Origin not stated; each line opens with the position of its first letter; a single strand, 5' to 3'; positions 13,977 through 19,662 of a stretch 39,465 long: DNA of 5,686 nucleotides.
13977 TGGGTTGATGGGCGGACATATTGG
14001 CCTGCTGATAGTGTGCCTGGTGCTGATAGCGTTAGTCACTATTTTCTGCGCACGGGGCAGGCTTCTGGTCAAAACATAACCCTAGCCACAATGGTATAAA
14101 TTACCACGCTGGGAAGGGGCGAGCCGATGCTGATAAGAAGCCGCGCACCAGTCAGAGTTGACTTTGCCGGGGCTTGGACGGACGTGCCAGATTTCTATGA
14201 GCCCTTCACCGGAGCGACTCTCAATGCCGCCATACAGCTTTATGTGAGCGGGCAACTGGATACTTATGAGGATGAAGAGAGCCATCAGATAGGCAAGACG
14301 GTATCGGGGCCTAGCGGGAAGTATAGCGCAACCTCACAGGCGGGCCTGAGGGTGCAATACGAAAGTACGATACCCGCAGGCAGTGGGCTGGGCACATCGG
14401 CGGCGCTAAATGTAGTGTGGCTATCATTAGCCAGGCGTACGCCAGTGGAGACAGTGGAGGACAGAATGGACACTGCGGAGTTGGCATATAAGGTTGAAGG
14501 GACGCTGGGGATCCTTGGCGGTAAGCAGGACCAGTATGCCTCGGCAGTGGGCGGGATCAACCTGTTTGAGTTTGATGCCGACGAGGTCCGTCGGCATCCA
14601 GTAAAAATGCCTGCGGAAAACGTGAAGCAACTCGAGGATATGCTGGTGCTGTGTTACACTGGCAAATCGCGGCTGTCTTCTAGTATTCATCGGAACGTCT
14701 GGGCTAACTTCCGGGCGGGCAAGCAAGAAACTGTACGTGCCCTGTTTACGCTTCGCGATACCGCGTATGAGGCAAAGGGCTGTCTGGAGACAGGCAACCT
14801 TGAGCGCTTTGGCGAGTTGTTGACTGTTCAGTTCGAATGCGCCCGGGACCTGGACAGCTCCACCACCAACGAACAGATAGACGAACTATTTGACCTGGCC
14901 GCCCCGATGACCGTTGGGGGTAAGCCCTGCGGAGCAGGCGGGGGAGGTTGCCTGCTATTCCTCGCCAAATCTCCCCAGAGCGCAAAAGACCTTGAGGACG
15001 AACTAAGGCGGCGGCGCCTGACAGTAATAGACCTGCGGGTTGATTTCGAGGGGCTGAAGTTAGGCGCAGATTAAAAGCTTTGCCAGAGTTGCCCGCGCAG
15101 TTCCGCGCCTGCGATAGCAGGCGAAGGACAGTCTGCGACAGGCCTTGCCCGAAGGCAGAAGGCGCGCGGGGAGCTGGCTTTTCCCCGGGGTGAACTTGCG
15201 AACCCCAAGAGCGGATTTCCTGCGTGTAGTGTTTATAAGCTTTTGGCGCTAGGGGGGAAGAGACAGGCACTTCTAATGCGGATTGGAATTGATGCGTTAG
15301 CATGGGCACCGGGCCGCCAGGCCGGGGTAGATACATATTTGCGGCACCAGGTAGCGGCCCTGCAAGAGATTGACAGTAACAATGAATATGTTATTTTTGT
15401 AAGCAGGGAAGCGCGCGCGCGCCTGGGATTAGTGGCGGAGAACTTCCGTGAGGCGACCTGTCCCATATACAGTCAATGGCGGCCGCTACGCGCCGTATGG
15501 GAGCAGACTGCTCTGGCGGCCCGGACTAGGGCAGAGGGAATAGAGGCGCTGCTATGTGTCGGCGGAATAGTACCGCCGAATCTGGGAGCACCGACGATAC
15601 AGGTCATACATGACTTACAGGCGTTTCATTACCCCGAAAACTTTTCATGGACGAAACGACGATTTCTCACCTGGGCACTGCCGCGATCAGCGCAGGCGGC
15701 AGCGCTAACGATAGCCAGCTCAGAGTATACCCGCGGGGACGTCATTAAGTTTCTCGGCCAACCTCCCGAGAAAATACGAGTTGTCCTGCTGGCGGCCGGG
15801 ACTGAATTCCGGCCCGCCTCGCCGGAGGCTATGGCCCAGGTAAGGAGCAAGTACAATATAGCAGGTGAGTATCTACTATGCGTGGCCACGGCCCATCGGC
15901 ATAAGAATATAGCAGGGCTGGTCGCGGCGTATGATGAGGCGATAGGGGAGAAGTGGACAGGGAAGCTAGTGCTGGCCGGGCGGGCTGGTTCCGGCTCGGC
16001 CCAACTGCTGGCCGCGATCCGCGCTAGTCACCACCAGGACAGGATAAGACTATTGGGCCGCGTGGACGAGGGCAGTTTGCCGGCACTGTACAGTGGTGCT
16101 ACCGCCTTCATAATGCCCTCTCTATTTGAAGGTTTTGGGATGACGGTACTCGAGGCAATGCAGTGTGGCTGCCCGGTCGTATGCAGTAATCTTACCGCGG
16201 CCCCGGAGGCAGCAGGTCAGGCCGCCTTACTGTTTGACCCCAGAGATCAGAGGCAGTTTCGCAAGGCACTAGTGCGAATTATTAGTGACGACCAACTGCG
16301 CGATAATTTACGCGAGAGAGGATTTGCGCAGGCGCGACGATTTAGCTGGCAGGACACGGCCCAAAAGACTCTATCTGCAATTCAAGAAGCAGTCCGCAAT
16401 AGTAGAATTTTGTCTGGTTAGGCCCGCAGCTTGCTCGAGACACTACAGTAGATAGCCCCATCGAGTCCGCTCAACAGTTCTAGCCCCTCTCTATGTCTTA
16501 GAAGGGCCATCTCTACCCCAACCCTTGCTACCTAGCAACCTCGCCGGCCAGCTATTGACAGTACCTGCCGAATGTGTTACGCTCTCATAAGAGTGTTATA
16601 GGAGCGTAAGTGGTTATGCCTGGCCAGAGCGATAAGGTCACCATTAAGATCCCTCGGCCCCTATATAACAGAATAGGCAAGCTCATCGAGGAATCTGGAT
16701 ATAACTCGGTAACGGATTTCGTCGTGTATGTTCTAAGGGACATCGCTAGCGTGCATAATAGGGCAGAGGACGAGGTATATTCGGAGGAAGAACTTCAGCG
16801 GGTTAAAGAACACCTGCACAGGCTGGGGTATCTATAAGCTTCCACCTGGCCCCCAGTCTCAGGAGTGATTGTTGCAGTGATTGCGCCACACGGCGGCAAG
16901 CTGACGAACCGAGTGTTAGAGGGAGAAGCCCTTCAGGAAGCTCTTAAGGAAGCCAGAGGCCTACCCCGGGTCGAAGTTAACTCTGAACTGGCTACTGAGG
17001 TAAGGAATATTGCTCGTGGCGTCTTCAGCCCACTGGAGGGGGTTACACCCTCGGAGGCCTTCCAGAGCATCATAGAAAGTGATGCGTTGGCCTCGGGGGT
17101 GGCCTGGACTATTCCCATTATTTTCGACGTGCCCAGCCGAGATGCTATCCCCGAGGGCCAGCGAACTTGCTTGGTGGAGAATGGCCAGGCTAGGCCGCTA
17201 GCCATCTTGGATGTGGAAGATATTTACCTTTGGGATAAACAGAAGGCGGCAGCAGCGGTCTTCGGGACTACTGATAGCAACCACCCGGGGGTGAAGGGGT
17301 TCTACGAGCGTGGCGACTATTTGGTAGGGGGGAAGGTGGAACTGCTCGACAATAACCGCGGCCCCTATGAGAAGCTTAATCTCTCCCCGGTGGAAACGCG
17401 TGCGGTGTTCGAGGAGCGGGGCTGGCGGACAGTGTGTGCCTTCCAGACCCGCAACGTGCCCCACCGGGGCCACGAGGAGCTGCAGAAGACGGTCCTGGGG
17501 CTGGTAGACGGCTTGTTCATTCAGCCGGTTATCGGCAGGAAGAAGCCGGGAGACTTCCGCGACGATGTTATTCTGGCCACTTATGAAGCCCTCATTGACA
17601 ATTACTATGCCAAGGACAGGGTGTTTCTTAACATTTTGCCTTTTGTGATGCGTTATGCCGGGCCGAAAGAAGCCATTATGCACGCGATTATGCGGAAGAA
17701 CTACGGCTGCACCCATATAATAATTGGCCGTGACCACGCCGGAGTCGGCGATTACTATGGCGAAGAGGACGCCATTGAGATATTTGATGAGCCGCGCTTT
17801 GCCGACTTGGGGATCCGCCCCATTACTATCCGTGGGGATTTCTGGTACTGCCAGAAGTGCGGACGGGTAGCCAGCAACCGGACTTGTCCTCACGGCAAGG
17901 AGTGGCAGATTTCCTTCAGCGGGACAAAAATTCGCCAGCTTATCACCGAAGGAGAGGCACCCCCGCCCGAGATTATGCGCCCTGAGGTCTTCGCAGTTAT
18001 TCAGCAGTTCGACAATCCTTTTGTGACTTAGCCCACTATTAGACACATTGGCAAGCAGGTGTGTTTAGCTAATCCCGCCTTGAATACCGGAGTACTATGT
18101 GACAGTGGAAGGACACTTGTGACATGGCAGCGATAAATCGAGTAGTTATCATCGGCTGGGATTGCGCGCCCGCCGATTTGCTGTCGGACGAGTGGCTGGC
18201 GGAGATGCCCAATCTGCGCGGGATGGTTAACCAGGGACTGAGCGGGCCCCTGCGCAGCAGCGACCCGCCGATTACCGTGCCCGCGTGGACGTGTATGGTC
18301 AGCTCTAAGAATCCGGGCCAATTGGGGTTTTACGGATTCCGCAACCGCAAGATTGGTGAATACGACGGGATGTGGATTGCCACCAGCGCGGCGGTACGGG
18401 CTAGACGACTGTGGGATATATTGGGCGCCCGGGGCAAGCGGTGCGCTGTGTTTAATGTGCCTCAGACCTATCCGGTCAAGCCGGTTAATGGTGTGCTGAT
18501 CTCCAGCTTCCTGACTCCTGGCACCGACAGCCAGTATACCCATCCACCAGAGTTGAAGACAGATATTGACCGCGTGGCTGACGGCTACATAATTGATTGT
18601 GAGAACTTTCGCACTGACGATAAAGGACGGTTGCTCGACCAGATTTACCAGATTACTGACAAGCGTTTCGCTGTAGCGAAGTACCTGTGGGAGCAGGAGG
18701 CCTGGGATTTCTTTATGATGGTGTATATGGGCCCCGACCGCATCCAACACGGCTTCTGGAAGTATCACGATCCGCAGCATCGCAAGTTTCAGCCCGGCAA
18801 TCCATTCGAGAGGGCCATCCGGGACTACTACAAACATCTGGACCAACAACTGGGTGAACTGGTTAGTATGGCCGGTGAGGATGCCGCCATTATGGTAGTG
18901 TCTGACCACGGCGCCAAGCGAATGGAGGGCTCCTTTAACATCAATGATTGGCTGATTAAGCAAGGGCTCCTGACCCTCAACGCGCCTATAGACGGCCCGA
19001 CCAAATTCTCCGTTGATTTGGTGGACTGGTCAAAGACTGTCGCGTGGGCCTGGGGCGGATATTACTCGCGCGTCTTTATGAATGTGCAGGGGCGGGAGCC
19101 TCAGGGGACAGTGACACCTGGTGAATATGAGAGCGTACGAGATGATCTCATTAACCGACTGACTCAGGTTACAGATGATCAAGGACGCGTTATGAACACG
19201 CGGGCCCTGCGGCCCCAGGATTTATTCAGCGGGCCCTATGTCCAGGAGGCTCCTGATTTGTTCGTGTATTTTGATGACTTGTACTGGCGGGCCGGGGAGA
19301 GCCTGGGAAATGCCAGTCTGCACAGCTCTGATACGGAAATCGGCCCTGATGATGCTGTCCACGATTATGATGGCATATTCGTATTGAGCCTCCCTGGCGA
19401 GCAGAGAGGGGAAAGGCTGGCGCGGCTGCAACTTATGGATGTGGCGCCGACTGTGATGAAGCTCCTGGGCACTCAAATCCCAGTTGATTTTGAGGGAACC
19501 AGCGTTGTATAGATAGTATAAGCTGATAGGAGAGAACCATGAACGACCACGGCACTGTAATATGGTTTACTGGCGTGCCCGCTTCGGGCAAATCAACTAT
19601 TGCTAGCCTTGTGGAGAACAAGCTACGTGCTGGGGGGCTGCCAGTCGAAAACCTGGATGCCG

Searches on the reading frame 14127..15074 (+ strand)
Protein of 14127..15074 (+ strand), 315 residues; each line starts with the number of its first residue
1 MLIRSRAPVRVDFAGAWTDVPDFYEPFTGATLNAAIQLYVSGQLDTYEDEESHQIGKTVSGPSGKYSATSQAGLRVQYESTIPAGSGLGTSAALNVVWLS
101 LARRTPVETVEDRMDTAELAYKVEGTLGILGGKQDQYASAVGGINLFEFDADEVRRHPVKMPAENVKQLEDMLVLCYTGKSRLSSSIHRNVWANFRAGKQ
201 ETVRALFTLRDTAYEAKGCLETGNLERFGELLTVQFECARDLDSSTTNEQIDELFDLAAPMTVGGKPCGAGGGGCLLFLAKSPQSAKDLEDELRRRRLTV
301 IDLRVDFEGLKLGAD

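Call 9: search_protein_families(library=pfam, proteins=[window:14127-15074:+], max_evalue=0.001)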
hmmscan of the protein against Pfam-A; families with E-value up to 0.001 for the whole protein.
window:14127-15074:+ (315 aa): 2 families
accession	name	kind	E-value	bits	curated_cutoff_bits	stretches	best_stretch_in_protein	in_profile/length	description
PF00288.32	GHMP_kinases_N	-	6.4e-10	39.6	22.3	1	70-143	15-87/87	GHMP kinases N terminal domain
PF08544.19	GHMP_kinases_C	-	1.2e-07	32.5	21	1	219-295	4-81/85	GHMP kinases C terminal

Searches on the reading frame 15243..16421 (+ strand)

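Call 9: search_protein_families(library=pfam, proteins=[window:15243-16421:+], max_evalue=0.001)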
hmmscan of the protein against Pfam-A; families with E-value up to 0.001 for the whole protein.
window:15243-16421:+ (392 aa): 6 families
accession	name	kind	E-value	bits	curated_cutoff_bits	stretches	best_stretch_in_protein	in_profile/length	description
PF00534.26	Glycos_transf_1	-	7.9e-28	97.6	26.4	1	209-360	16-169/172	Glycosyl transferases group 1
PF13692.12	Glyco_trans_1_4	-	9.4e-27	94.5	27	1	210-349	3-142/142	Glycosyl transferases group 1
PF20706.3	GT4-conflict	-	3.2e-11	43.3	26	1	218-383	209-361/385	Family 4 Glycosyltransferase in conflict systems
PF13439.12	Glyco_transf_4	-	1.8e-10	41.6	28.5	1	28-181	3-162/170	Glycosyltransferase Family 4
PF13579.12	Glyco_trans_4_4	-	1e-09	39.3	29.7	1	28-181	2-155/158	Glycosyl transferase 4-like domain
PF13524.12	Glyco_trans_1_2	-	6.5e-06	26.6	25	1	264-377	27-143/144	Glycosyl transferase-like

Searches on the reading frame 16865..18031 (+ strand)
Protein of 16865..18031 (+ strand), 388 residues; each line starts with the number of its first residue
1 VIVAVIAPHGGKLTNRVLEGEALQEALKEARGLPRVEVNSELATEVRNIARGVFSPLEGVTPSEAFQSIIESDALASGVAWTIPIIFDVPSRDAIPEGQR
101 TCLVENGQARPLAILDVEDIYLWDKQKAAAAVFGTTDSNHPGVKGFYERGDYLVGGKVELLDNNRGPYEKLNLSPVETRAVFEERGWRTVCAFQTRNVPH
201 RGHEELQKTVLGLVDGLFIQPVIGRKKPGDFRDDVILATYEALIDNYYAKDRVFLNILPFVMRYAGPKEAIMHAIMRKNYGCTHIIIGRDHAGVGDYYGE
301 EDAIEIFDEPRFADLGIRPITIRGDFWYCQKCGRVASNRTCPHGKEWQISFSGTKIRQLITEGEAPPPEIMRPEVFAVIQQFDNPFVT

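Call 10: search_protein_families(library=pfam, proteins=[window:16865-18031:+], max_evalue=0.001)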
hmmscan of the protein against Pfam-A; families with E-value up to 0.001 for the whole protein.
window:16865-18031:+ (388 aa): 2 families
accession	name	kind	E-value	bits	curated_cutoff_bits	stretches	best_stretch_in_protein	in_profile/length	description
PF01747.23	ATP-sulfurylase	-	5.2e-86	287.9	24.3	1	170-381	2-211/212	ATP-sulfurylase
PF14306.12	PUA_2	-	1.6e-44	151.8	27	1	6-162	1-158/159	PUA-like domain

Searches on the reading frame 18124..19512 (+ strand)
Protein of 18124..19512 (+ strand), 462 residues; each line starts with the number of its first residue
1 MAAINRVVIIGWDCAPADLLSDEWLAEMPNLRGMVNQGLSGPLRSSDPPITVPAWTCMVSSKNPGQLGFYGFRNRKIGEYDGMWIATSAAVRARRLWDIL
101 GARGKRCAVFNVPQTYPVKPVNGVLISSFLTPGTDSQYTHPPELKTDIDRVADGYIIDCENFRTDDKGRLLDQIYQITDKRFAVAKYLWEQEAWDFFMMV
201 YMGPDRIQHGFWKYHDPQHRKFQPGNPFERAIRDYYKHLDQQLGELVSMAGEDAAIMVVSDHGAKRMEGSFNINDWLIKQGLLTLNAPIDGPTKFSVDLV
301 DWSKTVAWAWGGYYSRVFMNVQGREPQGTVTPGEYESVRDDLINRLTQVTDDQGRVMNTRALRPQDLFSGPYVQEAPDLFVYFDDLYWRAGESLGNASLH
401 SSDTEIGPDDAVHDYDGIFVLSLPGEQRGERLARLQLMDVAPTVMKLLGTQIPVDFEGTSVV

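Call 10: search_protein_families(library=pfam, proteins=[window:18124-19512:+], max_evalue=0.001)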
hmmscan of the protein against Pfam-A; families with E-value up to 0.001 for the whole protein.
window:18124-19512:+ (462 aa): 2 families
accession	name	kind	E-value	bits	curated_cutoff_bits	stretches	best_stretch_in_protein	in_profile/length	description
PF01663.27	Phosphodiest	-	4e-46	158.6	23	1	7-392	1-326/342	Type I phosphodiesterase / nucleotide pyrophosphatase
PF00884.28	Sulfatase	-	0.00023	21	25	0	196-279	166-248/301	Sulfatase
